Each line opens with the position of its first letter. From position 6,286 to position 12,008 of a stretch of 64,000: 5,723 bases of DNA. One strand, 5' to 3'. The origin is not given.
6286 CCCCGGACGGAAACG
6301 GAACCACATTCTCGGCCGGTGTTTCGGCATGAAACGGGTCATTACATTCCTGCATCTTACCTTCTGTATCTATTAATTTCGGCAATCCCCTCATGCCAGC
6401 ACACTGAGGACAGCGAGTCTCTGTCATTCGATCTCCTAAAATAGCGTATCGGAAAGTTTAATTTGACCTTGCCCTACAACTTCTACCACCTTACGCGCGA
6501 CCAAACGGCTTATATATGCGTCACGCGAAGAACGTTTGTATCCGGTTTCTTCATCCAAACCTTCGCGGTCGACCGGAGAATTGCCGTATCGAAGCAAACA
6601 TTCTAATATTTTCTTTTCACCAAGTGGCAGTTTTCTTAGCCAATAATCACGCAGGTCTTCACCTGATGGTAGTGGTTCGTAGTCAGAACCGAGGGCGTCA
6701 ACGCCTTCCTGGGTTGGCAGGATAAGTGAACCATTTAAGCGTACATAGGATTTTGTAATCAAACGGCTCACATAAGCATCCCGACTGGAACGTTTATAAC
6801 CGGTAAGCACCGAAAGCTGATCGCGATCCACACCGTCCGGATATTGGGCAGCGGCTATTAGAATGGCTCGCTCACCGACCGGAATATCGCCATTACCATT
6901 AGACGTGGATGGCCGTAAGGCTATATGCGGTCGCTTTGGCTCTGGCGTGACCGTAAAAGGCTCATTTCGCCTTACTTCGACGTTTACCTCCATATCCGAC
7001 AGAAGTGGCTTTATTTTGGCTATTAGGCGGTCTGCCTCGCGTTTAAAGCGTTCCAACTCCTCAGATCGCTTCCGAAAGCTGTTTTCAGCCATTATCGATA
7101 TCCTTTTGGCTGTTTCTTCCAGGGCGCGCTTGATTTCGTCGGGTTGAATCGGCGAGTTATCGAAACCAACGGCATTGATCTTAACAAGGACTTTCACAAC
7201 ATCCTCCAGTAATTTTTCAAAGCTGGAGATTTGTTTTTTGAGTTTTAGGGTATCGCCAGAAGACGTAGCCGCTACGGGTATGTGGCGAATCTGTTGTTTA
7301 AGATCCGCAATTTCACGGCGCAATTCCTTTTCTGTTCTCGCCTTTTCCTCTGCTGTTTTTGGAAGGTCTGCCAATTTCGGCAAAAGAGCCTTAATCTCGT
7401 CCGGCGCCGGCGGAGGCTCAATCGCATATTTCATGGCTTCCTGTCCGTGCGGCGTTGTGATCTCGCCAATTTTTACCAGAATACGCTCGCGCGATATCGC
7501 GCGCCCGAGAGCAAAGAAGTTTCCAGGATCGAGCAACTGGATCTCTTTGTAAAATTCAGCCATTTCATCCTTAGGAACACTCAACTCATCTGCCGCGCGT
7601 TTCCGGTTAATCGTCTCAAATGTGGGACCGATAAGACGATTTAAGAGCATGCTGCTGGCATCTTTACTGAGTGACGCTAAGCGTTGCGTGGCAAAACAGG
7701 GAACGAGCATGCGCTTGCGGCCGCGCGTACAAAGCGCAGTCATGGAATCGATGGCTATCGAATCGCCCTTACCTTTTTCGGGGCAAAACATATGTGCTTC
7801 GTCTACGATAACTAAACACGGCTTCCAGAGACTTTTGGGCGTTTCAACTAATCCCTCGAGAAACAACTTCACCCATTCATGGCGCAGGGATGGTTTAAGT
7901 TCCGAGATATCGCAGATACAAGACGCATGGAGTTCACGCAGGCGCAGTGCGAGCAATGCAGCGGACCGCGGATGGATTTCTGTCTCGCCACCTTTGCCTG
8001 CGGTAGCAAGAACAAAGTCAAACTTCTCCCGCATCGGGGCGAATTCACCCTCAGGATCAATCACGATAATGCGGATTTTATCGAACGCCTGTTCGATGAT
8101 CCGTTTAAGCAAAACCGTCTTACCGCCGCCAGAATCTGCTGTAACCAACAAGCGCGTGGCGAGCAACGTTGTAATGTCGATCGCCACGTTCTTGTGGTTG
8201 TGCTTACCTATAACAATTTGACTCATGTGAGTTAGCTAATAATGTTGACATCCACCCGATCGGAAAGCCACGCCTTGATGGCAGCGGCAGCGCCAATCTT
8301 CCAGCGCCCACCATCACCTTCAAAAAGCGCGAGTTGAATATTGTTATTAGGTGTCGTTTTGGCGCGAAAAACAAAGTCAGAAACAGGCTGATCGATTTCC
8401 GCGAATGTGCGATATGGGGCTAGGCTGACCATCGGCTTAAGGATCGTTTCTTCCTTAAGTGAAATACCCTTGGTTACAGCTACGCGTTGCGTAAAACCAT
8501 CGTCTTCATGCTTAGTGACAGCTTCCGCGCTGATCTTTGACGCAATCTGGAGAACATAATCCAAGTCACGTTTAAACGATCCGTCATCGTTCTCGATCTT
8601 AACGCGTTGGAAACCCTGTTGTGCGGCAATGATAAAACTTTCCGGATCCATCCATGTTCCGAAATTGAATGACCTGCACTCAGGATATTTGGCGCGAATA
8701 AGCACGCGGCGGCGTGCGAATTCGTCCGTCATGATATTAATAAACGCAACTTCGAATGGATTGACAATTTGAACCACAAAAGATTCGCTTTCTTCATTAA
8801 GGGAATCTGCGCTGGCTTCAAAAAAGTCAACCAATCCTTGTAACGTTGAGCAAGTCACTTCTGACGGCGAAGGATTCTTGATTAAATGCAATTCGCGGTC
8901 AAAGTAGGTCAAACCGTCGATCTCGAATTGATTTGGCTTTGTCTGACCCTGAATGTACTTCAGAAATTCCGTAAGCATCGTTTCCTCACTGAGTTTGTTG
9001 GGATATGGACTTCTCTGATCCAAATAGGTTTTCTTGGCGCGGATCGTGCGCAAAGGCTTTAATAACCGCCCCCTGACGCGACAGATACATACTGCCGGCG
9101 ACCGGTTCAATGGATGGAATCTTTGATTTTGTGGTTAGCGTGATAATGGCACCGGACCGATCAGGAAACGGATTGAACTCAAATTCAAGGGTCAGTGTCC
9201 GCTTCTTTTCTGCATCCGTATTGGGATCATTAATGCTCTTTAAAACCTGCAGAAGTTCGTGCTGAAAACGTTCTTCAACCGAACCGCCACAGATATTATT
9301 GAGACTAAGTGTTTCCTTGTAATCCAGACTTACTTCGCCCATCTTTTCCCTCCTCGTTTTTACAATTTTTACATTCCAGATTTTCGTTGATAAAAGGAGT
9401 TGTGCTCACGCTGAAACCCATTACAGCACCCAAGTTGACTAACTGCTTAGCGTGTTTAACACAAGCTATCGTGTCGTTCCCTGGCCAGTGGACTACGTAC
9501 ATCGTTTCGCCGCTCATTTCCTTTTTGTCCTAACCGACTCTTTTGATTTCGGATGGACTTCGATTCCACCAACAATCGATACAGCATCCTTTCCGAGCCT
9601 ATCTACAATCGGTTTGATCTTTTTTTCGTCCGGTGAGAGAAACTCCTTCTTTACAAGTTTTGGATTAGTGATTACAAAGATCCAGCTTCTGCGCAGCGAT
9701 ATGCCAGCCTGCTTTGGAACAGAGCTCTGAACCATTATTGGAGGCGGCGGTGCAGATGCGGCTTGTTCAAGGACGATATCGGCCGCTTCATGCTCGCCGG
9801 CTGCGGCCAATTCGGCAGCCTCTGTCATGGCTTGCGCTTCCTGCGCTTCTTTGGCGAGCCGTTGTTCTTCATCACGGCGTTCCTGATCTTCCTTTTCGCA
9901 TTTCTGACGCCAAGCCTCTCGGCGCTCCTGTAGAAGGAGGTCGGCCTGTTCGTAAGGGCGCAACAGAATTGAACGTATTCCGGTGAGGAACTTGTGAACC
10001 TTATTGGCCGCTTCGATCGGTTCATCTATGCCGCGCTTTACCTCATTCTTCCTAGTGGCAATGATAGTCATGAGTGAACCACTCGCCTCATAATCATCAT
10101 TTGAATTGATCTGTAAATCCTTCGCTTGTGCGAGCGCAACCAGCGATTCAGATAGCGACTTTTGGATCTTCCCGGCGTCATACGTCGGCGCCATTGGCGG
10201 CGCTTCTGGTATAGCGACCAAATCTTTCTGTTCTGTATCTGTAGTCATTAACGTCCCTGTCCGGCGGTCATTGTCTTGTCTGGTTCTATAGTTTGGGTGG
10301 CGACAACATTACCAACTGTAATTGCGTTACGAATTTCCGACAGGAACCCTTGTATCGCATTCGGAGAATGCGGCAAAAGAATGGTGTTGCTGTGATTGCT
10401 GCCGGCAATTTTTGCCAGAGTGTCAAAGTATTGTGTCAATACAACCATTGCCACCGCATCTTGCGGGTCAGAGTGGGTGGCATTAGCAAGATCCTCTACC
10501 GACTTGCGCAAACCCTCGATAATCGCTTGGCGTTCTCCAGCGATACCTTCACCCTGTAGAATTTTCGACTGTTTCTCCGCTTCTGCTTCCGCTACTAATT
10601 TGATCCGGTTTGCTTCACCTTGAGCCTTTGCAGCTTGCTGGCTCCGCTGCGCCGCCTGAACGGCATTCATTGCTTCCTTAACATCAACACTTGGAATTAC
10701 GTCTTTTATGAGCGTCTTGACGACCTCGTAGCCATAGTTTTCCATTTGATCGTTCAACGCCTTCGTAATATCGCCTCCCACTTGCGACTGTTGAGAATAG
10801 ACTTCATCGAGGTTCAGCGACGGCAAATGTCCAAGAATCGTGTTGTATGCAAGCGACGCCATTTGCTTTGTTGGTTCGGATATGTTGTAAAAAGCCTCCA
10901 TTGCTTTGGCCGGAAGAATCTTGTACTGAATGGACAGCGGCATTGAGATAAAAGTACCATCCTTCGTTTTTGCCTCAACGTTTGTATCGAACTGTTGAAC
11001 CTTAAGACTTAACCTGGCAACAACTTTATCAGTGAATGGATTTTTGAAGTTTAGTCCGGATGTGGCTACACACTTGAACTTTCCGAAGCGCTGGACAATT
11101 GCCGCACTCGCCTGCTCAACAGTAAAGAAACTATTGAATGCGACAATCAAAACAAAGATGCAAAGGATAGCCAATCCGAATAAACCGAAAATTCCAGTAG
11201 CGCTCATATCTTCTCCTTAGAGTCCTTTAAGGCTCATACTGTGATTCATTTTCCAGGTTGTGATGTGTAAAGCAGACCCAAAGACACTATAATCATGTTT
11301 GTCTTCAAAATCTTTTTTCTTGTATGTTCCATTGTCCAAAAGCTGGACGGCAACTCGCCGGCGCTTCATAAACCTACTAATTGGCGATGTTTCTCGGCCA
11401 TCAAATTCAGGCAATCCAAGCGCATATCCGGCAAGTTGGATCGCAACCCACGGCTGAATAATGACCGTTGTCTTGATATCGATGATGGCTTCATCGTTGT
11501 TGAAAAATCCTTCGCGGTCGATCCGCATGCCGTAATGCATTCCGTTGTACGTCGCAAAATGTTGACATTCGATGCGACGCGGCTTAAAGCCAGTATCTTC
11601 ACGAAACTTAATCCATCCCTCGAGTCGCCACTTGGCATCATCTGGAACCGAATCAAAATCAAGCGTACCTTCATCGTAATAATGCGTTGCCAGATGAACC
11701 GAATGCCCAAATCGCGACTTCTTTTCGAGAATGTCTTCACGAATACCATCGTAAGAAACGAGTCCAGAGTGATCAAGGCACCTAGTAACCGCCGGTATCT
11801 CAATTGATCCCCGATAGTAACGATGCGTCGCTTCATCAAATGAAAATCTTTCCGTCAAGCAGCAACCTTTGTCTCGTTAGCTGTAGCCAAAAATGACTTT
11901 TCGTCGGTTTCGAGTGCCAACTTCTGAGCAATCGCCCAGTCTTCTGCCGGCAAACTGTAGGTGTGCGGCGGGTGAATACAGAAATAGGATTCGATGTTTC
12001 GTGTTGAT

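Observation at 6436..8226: HerA/FtsK-like ATPase fused to a coiled coil and two tandem winged-helix repeats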

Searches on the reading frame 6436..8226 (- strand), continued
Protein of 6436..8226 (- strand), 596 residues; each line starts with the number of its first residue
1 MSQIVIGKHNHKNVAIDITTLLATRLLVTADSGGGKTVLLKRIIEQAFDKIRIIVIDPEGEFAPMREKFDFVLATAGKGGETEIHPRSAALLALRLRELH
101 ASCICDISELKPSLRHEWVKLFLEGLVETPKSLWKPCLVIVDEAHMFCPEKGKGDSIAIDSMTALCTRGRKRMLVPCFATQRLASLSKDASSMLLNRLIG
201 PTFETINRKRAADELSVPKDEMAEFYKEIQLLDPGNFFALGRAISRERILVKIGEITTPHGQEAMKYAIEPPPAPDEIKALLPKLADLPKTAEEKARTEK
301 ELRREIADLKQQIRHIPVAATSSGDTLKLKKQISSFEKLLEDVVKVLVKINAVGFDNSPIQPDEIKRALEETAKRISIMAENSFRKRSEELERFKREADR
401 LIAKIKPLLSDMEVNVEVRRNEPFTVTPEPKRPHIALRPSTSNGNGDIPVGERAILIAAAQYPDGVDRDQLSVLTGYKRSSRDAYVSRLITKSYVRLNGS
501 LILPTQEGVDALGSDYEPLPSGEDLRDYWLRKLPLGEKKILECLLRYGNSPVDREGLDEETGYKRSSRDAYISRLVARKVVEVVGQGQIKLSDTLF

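Call 99: search_protein_families(library=pfam, proteins=[L023:12606-14036:+, L064:8809-11598:+, L003:19702-20181:+, L025:2036-2881:+, L011:4005-4748:+, L033:6607-6924:+, L001:6537-9284:+], max_evalue=0.1)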
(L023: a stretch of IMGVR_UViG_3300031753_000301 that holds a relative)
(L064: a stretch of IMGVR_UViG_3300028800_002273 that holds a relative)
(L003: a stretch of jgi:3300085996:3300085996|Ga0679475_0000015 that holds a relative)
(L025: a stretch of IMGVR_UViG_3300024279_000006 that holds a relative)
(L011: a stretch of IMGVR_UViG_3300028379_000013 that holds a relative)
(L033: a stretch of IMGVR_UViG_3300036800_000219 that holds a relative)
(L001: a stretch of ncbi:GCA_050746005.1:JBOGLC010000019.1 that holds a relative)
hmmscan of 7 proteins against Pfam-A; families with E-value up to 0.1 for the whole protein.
L023:12606-14036:+ (476 aa): 3 families
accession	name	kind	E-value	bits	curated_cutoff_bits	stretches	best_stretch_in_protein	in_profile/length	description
PF01555.25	N6_N4_Mtase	-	1.7e-15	58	26.7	1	213-441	2-193/221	DNA methylase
PF01170.24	UPF0020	-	0.049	13.7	22.3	1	193-236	109-146/197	RMKL-like, methyltransferase domain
PF03270.18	DUF269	-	0.061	13.9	25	0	49-99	61-109/121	Protein of unknown function, DUF269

L064:8809-11598:+ (929 aa): 1 family
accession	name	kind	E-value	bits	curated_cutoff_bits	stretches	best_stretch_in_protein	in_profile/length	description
PF00145.23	DNA_methylase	-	1.1e-15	58.3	22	2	828-907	256-319/324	C-5 cytosine-specific DNA methylase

L003:19702-20181:+ (159 aa): 1 family
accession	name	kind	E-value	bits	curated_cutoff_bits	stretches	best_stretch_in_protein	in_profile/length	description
PF01844.29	HNH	-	0.02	15.5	21.4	1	70-120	1-46/47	HNH endonuclease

L025:2036-2881:+ (281 aa): 4 families
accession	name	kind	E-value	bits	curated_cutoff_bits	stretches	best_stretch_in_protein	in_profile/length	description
PF01844.29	HNH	-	2.8e-07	31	21.4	1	185-230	1-46/47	HNH endonuclease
PF14279.12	HNH_5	-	0.001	19.4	27.5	1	185-232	1-47/56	HNH endonuclease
PF03884.20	YacG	-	0.062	13.5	25.5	0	84-108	2-27/52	DNA gyrase inhibitor YacG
PF02888.21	CaMBD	-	0.095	13.2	25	0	74-102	14-44/75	Calmodulin binding domain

L011:4005-4748:+ (247 aa): 1 family
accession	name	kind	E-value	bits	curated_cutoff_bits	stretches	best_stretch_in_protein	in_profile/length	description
PF04019.17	DUF359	-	0.0047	17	25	1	179-233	5-61/126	Protein of unknown function (DUF359)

L033:6607-6924:+ (105 aa): 0 families

L001:6537-9284:+ (915 aa): 2 families
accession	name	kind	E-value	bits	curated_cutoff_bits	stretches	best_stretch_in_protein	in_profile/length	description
PF01555.25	N6_N4_Mtase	-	1.3e-12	48.6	26.7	1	573-886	1-215/221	DNA methylase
PF00271.37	Helicase_C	-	0.00096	19.8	23.5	1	413-483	41-109/110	Helicase conserved C-terminal domain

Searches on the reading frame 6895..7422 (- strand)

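Call 38: search_protein_families(library=pfam, proteins=[window:6895-7422:-], max_evalue=10)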
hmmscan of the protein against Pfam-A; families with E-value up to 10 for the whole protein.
seq(176 aa): 22 families
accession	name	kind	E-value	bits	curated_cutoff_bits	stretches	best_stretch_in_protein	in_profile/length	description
PF25118.1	EFL1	-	0.00043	21.3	30.9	2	5-75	4-73/89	Elongation factor-like GTPase 1-like domain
PF25785.1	TPR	-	0.019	15.7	27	1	19-48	4-33/110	Nucleoprotein TPR-like domain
PF18145.6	SAVED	-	0.042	14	26.2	1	90-139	87-139/190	SMODS-associated and fused to various effectors sensor domain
PF19962.4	EAD9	-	0.044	14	25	1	33-79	17-59/62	Effector-associated domain 9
PF06005.17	ZapB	-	0.054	14.4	31.5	1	8-44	18-54/71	Cell division protein ZapB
PF06103.16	DUF948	-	0.058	14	37.2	0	111-149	38-68/89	Bacterial protein of unknown function (DUF948)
PF10593.14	Z1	-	0.06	13.4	25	1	27-124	39-119/228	Z1 domain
PF06008.19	Laminin_I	-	0.074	13.2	34.6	1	60-145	86-168/259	Laminin Domain I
PF09969.14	DUF2203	-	0.13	13.4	24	1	8-80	6-70/122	Uncharacterized conserved protein (DUF2203)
PF07851.19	TMEM120A-B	-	0.15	11.8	29.8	1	13-83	21-93/324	TMEM120A/B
PF25764.1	KIF21A_4th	-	0.17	11.9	33.1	1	8-64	75-132/183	KIF21A-like domain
PF14276.11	DUF4363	-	0.18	12.3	27.5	1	17-49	67-97/107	Domain of unknown function (DUF4363)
PF11932.13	DUF3450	-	0.18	11.5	32.6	1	8-49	51-92/241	Protein of unknown function (DUF3450)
PF09177.16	STX6_10_61_N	-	0.23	12.4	29.4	1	96-155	9-71/99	Syntaxin 6/10/61, N-terminal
PF16515.11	HIP1_clath_bdg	-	0.35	11.7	28.8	1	96-134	27-65/99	Clathrin-binding domain of Huntingtin-interacting protein 1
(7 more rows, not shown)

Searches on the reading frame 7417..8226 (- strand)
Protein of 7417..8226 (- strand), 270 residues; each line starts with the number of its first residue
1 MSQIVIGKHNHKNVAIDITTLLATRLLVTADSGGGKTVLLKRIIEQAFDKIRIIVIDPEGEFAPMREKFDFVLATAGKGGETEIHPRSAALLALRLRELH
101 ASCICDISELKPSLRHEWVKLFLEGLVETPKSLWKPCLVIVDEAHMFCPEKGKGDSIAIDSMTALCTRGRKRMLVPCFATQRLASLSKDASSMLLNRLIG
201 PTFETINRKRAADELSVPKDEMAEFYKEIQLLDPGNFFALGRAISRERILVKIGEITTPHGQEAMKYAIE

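Call 66: search_dna_similar(query=window:7417-8226:-, collection=phages, mode=protein, max_evalue=1, max_rows=40)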
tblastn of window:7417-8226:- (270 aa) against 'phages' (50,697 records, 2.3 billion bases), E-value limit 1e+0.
Records with a match: 3; places in all: 3; records where one place covers at least 80% of the query: 2.
Best place of each record, by identity: <60% 3.
By first word of the organism name: Bacteriophage 3.
By host as written in the record: - 3.
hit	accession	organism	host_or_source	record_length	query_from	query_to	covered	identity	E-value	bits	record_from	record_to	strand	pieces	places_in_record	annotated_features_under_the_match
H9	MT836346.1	Bacteriophage sp.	human fecal samples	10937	2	260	96%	34.2%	6e-28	118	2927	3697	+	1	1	record has no annotation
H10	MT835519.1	Bacteriophage sp.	human fecal samples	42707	2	260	96%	32.3%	5e-29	121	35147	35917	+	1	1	record has no annotation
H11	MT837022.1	Bacteriophage sp.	human fecal samples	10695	32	217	46%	38.1%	5e-2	79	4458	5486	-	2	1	record has no annotation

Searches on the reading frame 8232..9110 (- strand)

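Call 14: search_protein_families(library=pfam, proteins=[window:8232-9110:-], max_evalue=0.01)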
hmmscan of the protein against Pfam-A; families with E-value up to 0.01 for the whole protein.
window:8232-9110:- (292 aa): 0 families

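Call 23: search_protein_families(library=padloc, proteins=[window:8232-9110:-], max_evalue=0.01)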
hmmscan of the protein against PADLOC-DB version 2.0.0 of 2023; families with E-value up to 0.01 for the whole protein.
window:8232-9110:- (292 aa): 0 families

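Call 24: search_protein_families(library=ncbifam, proteins=[window:8232-9110:-], max_evalue=0.01)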
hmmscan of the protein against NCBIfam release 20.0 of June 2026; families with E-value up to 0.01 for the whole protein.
window:8232-9110:- (292 aa): 0 families

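Call 99: search_protein_families(library=pfam, proteins=[window:8232-8975:-], max_evalue=0.1)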
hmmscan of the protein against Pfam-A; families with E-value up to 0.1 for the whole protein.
window:8232-8975:- (247 aa): 0 families

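Call 112: search_protein_families(library=phrogs, proteins=[window:8232-8975:-], max_evalue=0.001)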
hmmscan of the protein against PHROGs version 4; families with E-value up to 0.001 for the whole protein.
window:8232-8975:- (247 aa): 2 families
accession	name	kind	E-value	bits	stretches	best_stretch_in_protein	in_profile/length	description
phrog_1029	-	unknown function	7.7e-51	173.7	1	2-241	5-228/241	-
phrog_16580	-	unknown function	2.9e-15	56.8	1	184-240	2-54/65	-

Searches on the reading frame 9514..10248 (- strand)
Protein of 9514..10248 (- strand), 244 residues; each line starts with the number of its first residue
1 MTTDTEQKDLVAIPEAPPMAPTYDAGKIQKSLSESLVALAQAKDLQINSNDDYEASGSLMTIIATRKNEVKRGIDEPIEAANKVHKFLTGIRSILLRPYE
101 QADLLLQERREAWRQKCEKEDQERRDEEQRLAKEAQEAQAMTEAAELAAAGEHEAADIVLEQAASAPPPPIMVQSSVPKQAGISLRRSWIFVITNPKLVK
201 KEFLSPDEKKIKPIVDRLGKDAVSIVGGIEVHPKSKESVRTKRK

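Call 14: search_protein_families(library=pfam, proteins=[window:9514-10248:-], max_evalue=0.01)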
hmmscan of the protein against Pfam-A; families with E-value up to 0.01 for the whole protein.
window:9514-10248:- (244 aa): 0 families

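Call 23: search_protein_families(library=padloc, proteins=[window:9514-10248:-], max_evalue=0.01)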
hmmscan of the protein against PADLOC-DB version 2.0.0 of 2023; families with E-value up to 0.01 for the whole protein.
window:9514-10248:- (244 aa): 0 families

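Call 24: search_protein_families(library=ncbifam, proteins=[window:9514-10248:-], max_evalue=0.01)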
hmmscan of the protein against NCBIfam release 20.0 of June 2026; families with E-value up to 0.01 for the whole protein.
window:9514-10248:- (244 aa): 0 families

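Call 99: search_protein_families(library=pfam, proteins=[window:9514-10248:-], max_evalue=0.1)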
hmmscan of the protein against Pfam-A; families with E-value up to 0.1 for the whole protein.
window:9514-10248:- (244 aa): 2 families
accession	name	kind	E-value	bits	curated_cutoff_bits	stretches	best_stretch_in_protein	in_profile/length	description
PF01813.22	ATP-synt_D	-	0.013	15.8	25.7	1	103-166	16-78/196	ATP synthase subunit D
PF05672.16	MAP7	-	0.013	15.8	28.5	1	100-148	10-60/153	MAP7 (E-MAP-115) family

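Call 112: search_protein_families(library=phrogs, proteins=[window:9514-10248:-], max_evalue=0.001)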
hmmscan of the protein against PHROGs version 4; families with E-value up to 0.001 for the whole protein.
window:9514-10248:- (244 aa): 1 family
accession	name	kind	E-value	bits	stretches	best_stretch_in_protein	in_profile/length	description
phrog_10477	-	DNA, RNA and nucleotide metabolism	9.1e-18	66.1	1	21-223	15-220/243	exonuclease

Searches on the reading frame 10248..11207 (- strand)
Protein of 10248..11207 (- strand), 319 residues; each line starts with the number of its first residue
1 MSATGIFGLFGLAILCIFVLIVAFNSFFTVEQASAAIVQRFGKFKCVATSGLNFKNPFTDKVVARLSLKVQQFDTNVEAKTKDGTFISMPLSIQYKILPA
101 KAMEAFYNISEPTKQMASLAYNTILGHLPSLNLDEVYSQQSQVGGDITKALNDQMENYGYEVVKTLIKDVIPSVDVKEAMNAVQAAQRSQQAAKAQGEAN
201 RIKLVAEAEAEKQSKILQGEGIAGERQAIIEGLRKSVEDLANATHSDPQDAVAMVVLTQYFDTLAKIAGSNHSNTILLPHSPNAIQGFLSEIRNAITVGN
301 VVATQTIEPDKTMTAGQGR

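Call 14: search_protein_families(library=pfam, proteins=[window:10248-11207:-], max_evalue=0.01)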
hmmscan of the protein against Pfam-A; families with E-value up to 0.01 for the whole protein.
window:10248-11207:- (319 aa): 3 families
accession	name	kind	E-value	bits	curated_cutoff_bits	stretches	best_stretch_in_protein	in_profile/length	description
PF01145.31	Band_7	-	1.4e-33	116.8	23.6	1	29-200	2-175/176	SPFH domain / Band 7 family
PF16200.10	Band_7_C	-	0.00012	22.4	29.1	1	247-290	11-52/63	C-terminal region of band_7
PF21822.3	Phage_TAC_15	-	0.00083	20.3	22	0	94-184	4-88/127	Phage tail assembly chaperone protein, TAC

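Call 23: search_protein_families(library=padloc, proteins=[window:10248-11207:-], max_evalue=0.01)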
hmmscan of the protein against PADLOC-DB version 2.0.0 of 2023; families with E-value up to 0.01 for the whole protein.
window:10248-11207:- (319 aa): 0 families

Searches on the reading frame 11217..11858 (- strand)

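Call 14: search_protein_families(library=pfam, proteins=[window:11217-11858:-], max_evalue=0.01)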
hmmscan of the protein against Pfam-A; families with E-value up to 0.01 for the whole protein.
window:11217-11858:- (213 aa): 0 families

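Call 24: search_protein_families(library=ncbifam, proteins=[window:11217-11858:-], max_evalue=0.01)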
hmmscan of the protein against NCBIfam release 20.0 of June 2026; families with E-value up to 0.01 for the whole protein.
window:11217-11858:- (213 aa): 0 families

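Call 112: search_protein_families(library=phrogs, proteins=[window:11217-11858:-], max_evalue=0.001)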
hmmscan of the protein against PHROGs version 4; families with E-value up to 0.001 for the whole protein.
window:11217-11858:- (213 aa): 2 families
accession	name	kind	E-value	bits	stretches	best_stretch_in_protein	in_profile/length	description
phrog_298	-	DNA, RNA and nucleotide metabolism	4.4e-11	43.7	1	7-205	51-261/293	exonuclease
phrog_466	-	DNA, RNA and nucleotide metabolism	0.00012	22.5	1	46-169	210-341/446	exonuclease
